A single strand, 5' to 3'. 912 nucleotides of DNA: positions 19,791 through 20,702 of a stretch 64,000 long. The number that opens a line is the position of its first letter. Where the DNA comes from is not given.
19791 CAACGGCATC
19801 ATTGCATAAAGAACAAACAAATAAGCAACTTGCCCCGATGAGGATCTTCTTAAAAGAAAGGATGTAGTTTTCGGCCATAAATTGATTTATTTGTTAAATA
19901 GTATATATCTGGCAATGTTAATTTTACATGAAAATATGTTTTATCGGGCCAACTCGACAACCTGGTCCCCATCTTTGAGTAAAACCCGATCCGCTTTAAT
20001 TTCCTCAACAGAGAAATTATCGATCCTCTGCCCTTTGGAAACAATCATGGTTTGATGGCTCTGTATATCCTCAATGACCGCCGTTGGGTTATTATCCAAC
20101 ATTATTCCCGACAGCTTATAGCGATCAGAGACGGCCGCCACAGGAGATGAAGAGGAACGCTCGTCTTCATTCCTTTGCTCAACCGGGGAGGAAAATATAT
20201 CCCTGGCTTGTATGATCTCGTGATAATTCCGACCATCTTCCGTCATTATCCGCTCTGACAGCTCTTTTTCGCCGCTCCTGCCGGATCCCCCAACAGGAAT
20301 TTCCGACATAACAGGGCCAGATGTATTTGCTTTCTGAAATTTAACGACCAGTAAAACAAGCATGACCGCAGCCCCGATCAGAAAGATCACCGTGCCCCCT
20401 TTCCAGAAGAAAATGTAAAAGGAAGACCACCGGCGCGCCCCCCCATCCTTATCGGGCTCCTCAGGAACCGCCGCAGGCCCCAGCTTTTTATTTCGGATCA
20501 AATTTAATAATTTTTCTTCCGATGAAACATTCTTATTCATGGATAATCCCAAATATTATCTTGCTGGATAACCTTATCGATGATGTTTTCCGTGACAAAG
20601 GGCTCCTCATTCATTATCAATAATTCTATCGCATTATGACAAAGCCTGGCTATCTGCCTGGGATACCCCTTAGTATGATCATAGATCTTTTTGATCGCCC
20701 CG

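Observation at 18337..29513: Type II secretion-like operon with mixed T2SS / type IV pilus / MSHA features and non-canonical order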

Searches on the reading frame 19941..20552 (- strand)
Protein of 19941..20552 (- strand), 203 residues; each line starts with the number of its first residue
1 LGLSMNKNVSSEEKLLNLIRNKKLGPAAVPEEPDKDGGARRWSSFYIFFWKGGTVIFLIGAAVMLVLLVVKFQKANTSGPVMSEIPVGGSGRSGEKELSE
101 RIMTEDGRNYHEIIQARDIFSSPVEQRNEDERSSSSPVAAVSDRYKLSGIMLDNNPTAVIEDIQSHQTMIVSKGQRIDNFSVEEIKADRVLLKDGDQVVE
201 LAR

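Call 5: search_protein_families(library=pfam, proteins=[window:19941-20552:-], max_evalue=0.01)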
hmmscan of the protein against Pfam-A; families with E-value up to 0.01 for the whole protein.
window:19941-20552:- (203 aa): 1 family
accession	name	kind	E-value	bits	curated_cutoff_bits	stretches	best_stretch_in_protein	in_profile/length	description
PF11356.14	T2SSC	-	0.0011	19.2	27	1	86-195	22-133/141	Type II secretion system protein C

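Call 6: search_protein_families(library=ncbifam, proteins=[window:19941-20552:-], max_evalue=0.01)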
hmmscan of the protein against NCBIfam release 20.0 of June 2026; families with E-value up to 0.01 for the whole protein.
window:19941-20552:- (203 aa): 3 families
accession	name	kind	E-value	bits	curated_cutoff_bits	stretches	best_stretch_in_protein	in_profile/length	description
NF041515.1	GspC_delta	equivalog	8.8e-06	25.7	150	1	64-198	10-158/311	type II secretion system protein GspC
NF041616.1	T2SS_C_SYNERG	exception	0.0017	17.7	200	1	124-201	70-149/296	type II secretion system protein GspC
NF007242.0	PRK09681.1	equivalog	0.0068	15.5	561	1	133-195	115-177/319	type II secretion system protein GspC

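Call 25: find_homologous_proteins(query=window:19941-20540:-, max_evalue=0.01)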
Query window:19941-20540:- (199 aa): 3 proteins with E <= 0.01 among 521 candidates.
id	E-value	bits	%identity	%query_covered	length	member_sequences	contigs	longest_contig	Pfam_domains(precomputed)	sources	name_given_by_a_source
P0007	1.6e-123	427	100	100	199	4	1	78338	-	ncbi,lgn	-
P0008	5.6e-122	422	99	100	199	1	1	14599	-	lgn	-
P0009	5.4e-25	106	40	100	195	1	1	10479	-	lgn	-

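Call 27: find_encoding_contigs(protein=P0007, flank=10000, max_places=3)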
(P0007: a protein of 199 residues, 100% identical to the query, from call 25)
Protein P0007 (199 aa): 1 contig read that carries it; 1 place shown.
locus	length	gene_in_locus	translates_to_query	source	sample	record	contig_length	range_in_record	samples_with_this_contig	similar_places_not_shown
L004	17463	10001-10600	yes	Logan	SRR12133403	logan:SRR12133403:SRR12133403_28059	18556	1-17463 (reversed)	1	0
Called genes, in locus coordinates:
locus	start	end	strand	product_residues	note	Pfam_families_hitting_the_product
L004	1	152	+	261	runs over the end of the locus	PF01026:TatD_DNase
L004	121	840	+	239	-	PF00899:ThiF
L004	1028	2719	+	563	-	PF05157:MshEN, PF00437:T2SSE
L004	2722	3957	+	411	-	PF28597:T2SSF_N (weak), PF00482:T2SSF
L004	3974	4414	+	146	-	PF07963:N_methyl (weak), PF08334:T2SSG, PF22434:PilW_C (weak)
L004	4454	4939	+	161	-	PF07963:N_methyl (weak)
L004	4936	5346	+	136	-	-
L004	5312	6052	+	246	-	-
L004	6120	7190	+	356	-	PF21687:T2SSK_1st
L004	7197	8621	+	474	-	PF05137:PilN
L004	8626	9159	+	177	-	-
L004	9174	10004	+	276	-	PF01637:ATPase_2 (weak), PF13191:AAA_16, PF13401:AAA_22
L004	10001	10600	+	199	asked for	-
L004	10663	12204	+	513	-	PF21305:type_II_gspD_N0 (weak), PF03958:Secretin_N, PF00263:Secretin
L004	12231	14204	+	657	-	PF02310:B12-binding, PF04055:Radical_SAM (weak)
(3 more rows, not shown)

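Call 41: search_solved_structures(query=A2, max_evalue=10, show_alignments=3)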
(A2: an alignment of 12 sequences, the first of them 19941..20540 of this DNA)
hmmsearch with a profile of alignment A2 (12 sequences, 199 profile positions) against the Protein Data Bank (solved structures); distinct sequences matched with E-value up to 10: 7.
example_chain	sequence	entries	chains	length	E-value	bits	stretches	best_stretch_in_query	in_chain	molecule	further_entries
3oss_C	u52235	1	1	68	4.3e-05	26.5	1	142-193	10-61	TYPE 2 SECRETION SYSTEM, GSPC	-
4xmq_A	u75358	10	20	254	0.11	15.4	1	84-147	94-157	Putative methyl-accepting chemotaxis signal transduction protein | Methyl-accepting chemotaxis protein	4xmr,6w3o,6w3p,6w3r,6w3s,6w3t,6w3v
6hcg_e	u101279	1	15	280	1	12.3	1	125-194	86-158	Pectic enzymes secretion protein OutC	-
9vkp_b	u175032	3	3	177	1.4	11.8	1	32-110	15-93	ATP synthase subunit b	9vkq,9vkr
7um5_A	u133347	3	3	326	1.4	11.8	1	39-100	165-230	5-hydroxytryptamine receptor 5A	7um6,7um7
7um4_A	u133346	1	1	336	1.4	11.8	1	39-100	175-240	5-hydroxytryptamine receptor 5A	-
9ydu_A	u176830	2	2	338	1.8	11.5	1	40-95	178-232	P2Y purinoceptor 14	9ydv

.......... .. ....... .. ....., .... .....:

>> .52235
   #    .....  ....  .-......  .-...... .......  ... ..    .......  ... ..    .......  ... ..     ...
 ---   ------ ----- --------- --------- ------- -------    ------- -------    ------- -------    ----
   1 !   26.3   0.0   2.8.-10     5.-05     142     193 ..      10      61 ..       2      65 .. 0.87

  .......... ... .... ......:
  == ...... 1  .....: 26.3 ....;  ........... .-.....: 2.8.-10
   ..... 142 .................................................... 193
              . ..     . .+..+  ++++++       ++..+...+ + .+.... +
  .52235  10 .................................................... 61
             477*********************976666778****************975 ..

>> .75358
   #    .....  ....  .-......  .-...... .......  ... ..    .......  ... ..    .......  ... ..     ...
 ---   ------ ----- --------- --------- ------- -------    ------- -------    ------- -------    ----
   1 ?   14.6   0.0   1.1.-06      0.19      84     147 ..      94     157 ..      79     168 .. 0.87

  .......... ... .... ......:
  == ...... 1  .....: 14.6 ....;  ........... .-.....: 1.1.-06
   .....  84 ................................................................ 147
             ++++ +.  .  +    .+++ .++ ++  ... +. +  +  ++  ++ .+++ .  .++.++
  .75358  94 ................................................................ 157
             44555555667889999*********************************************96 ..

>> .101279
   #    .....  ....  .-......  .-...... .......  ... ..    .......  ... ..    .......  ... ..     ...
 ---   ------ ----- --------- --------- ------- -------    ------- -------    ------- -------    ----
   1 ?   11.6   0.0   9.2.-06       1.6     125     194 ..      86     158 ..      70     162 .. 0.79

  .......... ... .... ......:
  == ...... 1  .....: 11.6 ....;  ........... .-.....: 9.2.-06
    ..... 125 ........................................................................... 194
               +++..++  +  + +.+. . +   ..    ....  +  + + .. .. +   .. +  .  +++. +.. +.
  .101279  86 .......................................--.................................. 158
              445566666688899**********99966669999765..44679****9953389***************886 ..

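Call 42: search_protein_families(library=pfam, alignment_id=A2, max_evalue=1)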
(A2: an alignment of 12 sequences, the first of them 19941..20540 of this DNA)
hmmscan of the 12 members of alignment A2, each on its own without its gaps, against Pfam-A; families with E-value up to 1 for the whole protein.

A. member 1, window:19941-20540:- (199 aa): 2 families
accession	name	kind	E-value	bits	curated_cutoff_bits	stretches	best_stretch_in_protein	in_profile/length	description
PF11356.14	T2SSC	-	0.0011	19.3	27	1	82-191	22-133/141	Type II secretion system protein C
PF23862.1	CdsD_C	-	0.1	13.1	27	1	139-191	1-50/56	CdsD C-terminal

B. families by the number of members that match (of 12 scanned): 14 families
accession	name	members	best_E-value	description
PF11356.14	T2SSC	7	4.1e-05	Type II secretion system protein C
PF16537.11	T2SSB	6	0.00017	Type II secretion system protein B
PF22720.1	SNaCT14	1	0.0011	Short NACHT-associated C-Terminal domain, family 14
PF09173.17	eIF2_C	1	0.021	Initiation factor eIF2 gamma, C terminal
PF13898.11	MINDY-3_4_CD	1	0.054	Deubiquitinating enzyme MINDY-3/4, conserved domain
PF11027.13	DUF2615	1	0.075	Protein of unknown function (DUF2615)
PF04334.17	DUF478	1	0.075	Protein of unknown function (DUF478)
PF02431.20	Chalcone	1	0.091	Chalcone-flavanone isomerase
PF23862.1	CdsD_C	1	0.1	CdsD C-terminal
PF14139.11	YpzG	1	0.13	YpzG-like protein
PF23529.1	Microp_apicomplexa_16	1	0.19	Apicomplexa microprotein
PF04145.20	Ctr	1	0.23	Ctr copper transporter family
PF15144.11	DUF4576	1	0.33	Domain of unknown function (DUF4576)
PF04277.18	OAD_gamma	1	0.8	Oxaloacetate decarboxylase, gamma chain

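Call 70: predict_structure(alignment_id=A3)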
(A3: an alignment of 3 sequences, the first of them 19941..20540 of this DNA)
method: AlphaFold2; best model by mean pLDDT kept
length: 199 residues; sequences in the alignment: 3
mean_pLDDT: 65.4   pTM: 0.33
mean pLDDT of the five models: 65.4, 64.6, 62.8, 59.8, 59.5
residues with pLDDT >= 90: 28; 70-90: 48; 50-70: 74; < 50: 49
segments of 3 or more residues with pLDDT < 50: 23-30, 32-39, 74-85, 90-95, 121-130
pLDDT, mean of each block of 10 residues (from residue 1): 56 61 46 47 55 71 73 47 45 50 58 53 47 68 87 90 91 91 90 85
secondary structure, 60 per line:
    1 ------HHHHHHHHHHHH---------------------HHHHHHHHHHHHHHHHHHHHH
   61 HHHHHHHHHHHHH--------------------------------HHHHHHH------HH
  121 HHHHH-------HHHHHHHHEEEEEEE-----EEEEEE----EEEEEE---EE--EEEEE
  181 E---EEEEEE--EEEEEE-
elements in order: H7-18 H40-73 H106-112 H119-125 H133-140 E141-147 E153-158 E163-168 E176-181 E185-190 E193-198

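Call 73: fold_search(model_id=the predicted structure, library=pdb)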
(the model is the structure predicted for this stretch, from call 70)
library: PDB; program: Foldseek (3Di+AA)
matches with E <= 10: 632; with E <= 0.001: 0
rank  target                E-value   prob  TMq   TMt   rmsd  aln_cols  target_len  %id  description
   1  3oss_C                2.5e-03  1.00  0.27  0.80   1.2        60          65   32  The crystal structure of enterotoxigenic Escherichia coli GspC-GspD complex from the type II secretion system (released 2011-08-03)
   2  2m3x_MODEL_1_A        5.3e-02  0.77  0.15  0.20   8.4        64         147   14  Solution structure of Ph1500: a homohexameric protein centered on a 12-bladed beta-propeller (released 2014-01-29)
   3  2lc4_MODEL_1_A        8.9e-02  1.00  0.26  0.46   8.4        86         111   13  Solution Structure of PilP from Pseudomonas aeruginosa (released 2011-12-21)
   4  2y4x_A                1.4e-01  0.99  0.26  0.55   9.3        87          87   13  Structure of a domain from the type IV pilus biogenesis lipoprotein PilP, from Pseudomonas aeruginosa PA01 (released 2012-01-18)
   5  2ivw_MODEL_1_A        1.4e-01  0.99  0.26  0.43   7.4        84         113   15  The solution structure of a domain from the Neisseria meningitidis PilP pilot protein. (released 2007-02-13)
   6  2lnv_MODEL_1_A        1.6e-01  0.93  0.23  0.41   7.5        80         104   15  Solution structure of GspC-HR of typeII secretion system (released 2012-01-25)
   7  2y4y_B                2.1e-01  0.99  0.27  0.64   5.3        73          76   10  Structure of a domain from the type IV pilus biogenesis lipoprotein PilP, from Pseudomonas aeruginosa (released 2012-01-18)
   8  7oio_MODEL_1_A        2.1e-01  0.77  0.25  0.34  16.0       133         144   14  Solution structure of Legionella pneumophila LspC (released 2022-06-01)
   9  9euf_X                2.1e-01  0.15  0.11  0.05  15.4        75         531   20  Cryo-EM structure of Staphylococcus aureus bacteriophage phi812 baseplate in the pre-contraction state - complete (released 2025-04-09)
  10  3wwb_B                3.2e-01  0.23  0.15  0.30  13.6        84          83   19  Crystal structure of the computationally designed Pizza2-SR protein (released 2014-10-08)
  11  2y4y_C                3.6e-01  0.98  0.27  0.63   7.6        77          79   10  Structure of a domain from the type IV pilus biogenesis lipoprotein PilP, from Pseudomonas aeruginosa (released 2012-01-18)
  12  2y4y_D                3.8e-01  0.98  0.28  0.64   7.6        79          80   10  Structure of a domain from the type IV pilus biogenesis lipoprotein PilP, from Pseudomonas aeruginosa (released 2012-01-18)
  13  4av2_M                3.8e-01  0.97  0.25  0.56   3.5        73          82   18  Single particle electron microscopy of PilQ dodecameric complexes from Neisseria meningitidis. (released 2012-10-17)
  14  3wwb_A                4.6e-01  0.30  0.15  0.30   9.0        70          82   20  Crystal structure of the computationally designed Pizza2-SR protein (released 2014-10-08)
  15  9f0x_H                5.5e-01  0.25  0.16  0.12  13.3       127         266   11  CryoEM structure of the F plasmid relaxosome in its pre-initiation state, derived from the ds-27_+143-R Locally-refine (released 2025-06-04)
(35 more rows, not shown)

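Call 90: search_protein_families(library=pfam, proteins=[window:19941-20540:-], max_evalue=1)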
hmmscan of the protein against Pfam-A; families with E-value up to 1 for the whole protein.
window:19941-20540:- (199 aa): 2 families
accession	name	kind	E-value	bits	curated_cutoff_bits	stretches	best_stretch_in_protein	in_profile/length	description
PF11356.14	T2SSC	-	0.0011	19.3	27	1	82-191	22-133/141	Type II secretion system protein C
PF23862.1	CdsD_C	-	0.1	13.1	27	1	139-191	1-50/56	CdsD C-terminal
